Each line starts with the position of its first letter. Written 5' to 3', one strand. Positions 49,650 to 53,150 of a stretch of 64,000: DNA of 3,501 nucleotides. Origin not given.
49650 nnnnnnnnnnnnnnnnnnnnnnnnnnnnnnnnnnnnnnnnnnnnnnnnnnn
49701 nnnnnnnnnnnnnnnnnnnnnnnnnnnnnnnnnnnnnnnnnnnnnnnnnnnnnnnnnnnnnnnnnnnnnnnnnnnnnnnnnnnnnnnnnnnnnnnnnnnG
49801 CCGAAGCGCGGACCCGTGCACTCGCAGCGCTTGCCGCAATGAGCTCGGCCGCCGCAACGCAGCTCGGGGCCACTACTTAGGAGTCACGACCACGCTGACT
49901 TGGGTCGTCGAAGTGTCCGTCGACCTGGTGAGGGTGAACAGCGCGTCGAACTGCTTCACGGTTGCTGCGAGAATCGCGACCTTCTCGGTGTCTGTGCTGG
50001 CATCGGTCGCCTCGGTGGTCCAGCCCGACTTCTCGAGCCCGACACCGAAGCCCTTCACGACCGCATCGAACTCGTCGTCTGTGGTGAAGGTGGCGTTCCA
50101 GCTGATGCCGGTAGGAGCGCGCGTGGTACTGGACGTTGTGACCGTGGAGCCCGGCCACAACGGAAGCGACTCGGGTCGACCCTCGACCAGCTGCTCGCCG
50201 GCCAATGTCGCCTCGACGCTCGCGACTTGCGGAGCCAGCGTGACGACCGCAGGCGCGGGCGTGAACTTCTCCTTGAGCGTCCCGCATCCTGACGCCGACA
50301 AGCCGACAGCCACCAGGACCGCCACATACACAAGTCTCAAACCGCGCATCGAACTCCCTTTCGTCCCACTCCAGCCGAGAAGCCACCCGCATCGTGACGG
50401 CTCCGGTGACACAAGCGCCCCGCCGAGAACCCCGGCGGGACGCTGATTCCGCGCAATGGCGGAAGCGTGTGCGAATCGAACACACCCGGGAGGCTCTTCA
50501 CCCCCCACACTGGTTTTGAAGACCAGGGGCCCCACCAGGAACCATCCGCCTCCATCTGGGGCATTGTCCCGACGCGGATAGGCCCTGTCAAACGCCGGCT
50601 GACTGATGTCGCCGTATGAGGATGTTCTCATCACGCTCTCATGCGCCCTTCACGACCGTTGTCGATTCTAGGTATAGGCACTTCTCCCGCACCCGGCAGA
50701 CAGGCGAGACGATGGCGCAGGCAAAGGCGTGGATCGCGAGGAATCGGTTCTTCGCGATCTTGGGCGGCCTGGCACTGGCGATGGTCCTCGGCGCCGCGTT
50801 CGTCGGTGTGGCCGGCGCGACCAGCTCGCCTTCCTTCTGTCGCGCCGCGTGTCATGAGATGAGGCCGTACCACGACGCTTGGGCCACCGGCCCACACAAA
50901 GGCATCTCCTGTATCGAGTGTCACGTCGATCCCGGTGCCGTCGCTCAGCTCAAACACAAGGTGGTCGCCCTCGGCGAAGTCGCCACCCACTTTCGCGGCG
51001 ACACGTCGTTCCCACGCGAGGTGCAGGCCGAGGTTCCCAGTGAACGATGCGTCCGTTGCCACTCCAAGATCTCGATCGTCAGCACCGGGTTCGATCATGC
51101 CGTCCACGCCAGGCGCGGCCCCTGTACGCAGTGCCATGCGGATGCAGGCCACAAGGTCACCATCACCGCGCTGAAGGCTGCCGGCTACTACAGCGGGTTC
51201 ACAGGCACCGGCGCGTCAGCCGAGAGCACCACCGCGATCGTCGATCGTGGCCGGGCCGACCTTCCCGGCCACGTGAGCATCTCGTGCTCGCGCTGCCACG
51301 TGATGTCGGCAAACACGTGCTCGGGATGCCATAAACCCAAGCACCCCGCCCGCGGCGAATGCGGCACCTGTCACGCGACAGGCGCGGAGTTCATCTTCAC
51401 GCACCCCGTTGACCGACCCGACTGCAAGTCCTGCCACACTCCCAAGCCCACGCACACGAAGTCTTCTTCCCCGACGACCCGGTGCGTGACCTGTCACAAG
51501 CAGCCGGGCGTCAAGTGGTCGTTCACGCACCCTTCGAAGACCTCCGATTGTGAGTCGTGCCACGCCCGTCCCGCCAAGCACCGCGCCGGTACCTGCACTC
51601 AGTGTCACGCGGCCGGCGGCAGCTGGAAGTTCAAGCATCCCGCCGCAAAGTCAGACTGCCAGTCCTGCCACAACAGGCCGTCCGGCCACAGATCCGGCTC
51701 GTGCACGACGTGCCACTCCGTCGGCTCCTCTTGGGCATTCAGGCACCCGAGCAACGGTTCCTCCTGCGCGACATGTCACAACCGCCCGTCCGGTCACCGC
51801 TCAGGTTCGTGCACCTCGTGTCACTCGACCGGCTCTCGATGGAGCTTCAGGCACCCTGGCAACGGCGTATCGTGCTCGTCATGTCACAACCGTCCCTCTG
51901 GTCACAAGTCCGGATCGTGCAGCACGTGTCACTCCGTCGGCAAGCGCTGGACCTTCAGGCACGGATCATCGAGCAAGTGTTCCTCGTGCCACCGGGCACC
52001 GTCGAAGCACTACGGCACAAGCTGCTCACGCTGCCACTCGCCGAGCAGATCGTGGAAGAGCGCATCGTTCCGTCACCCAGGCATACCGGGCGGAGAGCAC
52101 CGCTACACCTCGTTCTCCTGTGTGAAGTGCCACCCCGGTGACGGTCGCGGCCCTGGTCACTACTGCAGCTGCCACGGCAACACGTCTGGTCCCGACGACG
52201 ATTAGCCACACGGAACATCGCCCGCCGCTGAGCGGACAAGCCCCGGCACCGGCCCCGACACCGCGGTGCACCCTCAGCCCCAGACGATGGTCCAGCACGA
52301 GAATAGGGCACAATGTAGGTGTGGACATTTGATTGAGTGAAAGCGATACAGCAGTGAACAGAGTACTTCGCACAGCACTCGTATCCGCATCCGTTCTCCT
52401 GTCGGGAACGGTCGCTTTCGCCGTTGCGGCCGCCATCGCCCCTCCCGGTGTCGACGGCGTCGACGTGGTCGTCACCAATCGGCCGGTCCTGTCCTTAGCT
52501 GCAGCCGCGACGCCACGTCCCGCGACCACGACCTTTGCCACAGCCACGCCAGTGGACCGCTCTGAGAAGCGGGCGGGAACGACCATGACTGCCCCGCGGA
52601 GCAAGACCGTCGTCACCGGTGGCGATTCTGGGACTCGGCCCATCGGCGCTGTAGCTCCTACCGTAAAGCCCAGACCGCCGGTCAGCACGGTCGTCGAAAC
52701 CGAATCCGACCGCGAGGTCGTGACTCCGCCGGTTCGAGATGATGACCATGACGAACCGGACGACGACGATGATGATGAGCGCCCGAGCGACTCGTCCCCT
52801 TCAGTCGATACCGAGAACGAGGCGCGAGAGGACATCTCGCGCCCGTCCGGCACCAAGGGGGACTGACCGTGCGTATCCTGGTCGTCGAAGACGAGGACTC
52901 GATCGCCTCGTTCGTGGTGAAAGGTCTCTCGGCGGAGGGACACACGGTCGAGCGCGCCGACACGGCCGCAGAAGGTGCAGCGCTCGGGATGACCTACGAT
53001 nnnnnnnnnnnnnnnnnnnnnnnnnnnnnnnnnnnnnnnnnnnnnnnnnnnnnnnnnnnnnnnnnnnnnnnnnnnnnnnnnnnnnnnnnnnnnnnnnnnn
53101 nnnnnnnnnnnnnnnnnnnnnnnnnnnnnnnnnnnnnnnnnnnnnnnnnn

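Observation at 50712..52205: NapC/NrfH-type quinol dehydrogenase head fused to a tandem array of 36-aa di-heme repeats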

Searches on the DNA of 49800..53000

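Call 67: search_rna_families(source=window, start=49800, end=53000, threshold=gathering)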
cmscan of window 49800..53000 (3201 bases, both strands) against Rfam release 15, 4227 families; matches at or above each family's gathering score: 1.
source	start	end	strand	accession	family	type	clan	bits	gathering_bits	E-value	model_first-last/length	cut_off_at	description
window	50461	50553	-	RF01852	tRNA-Sec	Gene; tRNA;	CL00001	72.8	47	2.7e-14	1-91/91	no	Selenocysteine transfer RNA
